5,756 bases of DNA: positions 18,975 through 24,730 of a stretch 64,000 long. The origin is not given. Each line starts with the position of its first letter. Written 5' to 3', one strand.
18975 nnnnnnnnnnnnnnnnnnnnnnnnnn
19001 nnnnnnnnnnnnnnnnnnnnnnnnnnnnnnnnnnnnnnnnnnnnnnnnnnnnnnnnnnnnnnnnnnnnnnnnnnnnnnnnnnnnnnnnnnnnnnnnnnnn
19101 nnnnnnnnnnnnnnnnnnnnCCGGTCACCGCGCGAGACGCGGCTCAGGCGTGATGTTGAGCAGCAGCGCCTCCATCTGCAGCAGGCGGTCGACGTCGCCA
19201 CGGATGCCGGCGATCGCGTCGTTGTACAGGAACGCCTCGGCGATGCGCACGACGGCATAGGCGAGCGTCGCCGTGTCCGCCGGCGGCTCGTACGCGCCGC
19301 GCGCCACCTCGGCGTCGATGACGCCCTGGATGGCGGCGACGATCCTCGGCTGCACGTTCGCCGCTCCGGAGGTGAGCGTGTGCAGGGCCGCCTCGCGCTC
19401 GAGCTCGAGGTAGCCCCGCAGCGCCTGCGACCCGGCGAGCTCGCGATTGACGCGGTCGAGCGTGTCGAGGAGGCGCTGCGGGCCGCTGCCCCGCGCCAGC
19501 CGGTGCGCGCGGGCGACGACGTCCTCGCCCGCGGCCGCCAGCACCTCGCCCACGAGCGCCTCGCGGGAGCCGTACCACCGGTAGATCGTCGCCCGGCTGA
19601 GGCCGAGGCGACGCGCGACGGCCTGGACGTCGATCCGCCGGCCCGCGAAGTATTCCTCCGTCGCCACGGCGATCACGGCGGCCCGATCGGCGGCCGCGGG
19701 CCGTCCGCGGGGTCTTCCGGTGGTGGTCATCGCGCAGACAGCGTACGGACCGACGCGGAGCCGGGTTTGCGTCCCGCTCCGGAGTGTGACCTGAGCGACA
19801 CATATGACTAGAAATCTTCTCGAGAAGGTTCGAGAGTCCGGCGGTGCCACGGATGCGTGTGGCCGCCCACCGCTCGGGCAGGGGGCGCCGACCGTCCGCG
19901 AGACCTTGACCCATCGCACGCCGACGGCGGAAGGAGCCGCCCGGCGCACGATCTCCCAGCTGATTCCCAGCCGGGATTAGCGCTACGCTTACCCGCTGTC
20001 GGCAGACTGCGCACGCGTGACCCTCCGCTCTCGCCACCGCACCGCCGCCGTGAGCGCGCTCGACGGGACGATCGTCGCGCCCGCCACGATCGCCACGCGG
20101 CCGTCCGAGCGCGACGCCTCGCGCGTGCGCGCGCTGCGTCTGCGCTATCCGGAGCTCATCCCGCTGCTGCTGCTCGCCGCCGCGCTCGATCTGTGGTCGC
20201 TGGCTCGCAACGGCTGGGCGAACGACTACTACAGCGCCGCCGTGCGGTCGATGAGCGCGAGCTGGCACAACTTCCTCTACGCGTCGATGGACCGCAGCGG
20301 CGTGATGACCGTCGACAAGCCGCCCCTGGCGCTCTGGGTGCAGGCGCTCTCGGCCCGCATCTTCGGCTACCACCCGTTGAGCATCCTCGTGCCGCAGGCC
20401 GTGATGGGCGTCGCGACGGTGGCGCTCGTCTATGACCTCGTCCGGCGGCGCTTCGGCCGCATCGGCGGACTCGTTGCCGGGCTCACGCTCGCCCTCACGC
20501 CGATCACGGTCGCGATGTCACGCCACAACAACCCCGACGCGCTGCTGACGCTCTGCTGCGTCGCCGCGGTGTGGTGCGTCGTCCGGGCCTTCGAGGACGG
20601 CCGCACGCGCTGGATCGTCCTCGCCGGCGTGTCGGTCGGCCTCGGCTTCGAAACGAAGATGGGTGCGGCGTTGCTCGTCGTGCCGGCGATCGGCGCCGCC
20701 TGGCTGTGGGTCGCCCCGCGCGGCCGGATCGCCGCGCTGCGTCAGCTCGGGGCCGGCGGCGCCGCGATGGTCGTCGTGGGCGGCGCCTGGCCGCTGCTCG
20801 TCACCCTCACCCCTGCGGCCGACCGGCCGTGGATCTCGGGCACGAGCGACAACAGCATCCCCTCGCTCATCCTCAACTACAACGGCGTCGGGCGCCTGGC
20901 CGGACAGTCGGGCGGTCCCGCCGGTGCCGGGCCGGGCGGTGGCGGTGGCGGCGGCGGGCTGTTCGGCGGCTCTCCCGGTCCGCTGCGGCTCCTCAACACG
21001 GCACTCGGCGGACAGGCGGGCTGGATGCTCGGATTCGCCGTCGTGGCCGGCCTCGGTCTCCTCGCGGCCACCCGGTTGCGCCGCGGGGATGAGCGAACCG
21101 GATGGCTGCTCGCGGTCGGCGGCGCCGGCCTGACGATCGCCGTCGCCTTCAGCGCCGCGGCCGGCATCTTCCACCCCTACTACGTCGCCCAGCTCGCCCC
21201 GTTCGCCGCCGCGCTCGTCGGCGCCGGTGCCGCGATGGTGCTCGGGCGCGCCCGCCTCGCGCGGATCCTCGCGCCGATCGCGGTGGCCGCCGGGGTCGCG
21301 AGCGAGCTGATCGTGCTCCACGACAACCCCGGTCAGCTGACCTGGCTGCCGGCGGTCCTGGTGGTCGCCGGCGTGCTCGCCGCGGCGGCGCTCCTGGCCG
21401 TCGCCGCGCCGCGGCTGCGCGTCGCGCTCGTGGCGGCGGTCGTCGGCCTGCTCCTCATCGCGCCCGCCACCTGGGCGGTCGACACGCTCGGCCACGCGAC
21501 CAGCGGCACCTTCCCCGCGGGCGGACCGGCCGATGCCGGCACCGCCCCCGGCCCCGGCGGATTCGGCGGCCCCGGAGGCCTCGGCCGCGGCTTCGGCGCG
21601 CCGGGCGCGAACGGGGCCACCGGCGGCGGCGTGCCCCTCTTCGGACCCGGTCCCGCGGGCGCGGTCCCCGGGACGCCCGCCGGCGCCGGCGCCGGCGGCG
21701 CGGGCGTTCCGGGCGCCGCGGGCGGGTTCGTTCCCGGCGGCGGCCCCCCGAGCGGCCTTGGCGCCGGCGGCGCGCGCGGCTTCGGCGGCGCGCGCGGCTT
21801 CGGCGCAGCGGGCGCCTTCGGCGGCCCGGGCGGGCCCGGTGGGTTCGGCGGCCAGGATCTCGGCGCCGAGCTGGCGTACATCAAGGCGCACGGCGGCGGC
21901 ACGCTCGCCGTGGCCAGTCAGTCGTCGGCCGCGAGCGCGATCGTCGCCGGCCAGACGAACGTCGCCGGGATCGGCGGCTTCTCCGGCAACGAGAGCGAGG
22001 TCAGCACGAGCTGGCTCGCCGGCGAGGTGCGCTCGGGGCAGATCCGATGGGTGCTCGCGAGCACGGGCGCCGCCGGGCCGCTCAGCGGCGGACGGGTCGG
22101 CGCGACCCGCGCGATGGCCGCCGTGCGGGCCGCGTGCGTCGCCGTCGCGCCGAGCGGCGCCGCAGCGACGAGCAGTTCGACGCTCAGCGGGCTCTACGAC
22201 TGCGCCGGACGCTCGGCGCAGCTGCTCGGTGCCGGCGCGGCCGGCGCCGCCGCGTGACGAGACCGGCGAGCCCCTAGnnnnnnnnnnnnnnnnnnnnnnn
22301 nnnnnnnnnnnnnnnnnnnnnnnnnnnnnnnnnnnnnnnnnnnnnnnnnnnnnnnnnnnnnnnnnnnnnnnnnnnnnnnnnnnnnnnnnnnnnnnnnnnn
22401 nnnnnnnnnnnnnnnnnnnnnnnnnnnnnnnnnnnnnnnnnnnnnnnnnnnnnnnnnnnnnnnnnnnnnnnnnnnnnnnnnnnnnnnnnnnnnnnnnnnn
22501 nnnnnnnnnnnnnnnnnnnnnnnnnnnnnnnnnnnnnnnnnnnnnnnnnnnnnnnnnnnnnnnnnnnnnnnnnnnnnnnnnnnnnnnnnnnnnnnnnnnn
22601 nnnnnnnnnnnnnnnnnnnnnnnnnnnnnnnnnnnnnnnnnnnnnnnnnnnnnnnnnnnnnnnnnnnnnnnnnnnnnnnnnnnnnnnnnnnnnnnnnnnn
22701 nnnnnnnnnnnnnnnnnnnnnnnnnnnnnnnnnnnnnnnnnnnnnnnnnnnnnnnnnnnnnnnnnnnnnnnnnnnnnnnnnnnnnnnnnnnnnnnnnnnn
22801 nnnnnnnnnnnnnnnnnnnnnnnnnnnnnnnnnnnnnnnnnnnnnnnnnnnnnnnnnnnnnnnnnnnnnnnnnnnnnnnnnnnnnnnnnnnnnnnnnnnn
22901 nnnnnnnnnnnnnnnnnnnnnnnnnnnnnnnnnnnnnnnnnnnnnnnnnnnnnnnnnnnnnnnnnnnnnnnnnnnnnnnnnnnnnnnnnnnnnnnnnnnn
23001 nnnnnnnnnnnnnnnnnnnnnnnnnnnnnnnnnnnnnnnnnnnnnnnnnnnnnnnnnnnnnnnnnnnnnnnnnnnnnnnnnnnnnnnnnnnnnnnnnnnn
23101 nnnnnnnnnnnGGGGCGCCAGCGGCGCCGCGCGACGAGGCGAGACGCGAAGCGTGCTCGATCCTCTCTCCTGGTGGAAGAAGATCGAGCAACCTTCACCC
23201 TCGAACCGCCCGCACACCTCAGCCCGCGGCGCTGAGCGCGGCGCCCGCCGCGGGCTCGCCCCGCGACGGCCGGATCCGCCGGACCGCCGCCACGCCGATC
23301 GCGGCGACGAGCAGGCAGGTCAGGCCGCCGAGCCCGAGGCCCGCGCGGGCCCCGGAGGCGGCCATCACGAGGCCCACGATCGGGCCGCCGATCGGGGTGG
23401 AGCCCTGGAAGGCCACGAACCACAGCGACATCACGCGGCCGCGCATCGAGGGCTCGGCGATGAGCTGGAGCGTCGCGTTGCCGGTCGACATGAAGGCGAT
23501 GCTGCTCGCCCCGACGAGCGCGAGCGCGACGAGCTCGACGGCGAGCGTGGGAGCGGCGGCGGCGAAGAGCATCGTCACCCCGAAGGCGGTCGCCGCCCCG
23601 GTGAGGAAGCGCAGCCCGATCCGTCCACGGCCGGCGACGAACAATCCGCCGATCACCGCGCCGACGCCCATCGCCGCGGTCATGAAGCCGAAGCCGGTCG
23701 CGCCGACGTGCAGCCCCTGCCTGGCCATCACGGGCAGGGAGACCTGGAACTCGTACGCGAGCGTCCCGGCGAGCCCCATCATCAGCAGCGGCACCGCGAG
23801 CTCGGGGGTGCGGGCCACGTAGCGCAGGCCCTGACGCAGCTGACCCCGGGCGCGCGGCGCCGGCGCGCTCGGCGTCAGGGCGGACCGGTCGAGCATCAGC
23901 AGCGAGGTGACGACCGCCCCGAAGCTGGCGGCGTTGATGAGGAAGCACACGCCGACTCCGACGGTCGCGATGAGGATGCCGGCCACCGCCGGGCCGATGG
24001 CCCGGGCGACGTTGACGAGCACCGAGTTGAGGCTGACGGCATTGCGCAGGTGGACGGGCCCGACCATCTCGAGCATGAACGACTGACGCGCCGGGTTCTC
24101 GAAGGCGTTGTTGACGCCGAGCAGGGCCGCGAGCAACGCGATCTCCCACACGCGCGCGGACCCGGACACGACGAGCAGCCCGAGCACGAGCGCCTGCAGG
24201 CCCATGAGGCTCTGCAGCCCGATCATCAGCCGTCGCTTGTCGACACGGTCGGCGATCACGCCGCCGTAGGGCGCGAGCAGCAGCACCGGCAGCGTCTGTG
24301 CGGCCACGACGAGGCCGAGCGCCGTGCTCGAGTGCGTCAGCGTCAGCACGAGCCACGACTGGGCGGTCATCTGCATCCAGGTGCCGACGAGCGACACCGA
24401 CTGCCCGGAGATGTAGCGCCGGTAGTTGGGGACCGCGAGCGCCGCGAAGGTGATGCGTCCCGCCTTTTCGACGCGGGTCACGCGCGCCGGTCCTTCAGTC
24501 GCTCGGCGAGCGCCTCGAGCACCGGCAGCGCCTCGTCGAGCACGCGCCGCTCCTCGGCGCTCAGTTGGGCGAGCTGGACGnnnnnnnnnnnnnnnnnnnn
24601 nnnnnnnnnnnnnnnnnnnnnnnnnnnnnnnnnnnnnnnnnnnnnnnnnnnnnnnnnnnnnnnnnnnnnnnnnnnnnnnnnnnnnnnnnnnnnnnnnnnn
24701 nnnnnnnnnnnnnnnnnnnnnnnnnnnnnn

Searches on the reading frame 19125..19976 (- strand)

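Call 18: search_protein_families(library=pfam, proteins=[window:19125-19976:-], max_evalue=0.001)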
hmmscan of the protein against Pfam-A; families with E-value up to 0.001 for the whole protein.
window:19125-19976:- (283 aa): 3 families
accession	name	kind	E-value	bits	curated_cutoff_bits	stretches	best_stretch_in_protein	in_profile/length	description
PF18598.6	TetR_C_36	-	8.8e-30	103.4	33.7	1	164-273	1-110/111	Tetracyclin repressor-like, C-terminal domain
PF00440.29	TetR_N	-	1.2e-05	25.4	24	1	117-145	19-47/47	Bacterial regulatory proteins, tetR family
PF13384.12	HTH_23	-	0.00021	21.4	24.6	1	114-135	17-38/50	Homeodomain-like domain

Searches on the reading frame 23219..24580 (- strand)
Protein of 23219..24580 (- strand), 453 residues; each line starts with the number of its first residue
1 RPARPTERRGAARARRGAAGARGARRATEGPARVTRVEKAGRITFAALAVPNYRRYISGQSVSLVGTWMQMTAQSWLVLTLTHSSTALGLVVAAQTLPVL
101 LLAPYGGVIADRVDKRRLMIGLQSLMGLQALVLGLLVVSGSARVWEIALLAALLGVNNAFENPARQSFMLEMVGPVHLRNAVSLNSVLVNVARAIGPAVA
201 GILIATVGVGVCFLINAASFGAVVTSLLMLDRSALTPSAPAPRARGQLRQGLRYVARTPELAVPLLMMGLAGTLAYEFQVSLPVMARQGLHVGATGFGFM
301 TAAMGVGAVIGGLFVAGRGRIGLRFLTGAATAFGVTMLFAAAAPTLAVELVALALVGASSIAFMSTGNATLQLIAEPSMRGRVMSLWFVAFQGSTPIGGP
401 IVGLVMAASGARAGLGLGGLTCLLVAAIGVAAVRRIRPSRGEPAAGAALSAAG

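Call 18: search_protein_families(library=pfam, proteins=[window:23219-24580:-], max_evalue=0.001)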
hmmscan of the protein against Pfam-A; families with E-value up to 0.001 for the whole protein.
window:23219-24580:- (453 aa): 2 families
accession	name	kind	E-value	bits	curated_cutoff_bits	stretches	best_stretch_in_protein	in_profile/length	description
PF05977.19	MFS_3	-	1.6e-61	208.8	27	1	45-430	4-391/524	Transmembrane secretion effector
PF07690.21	MFS_1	-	1.9e-31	109.7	33.4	2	59-318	4-260/347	Major Facilitator Superfamily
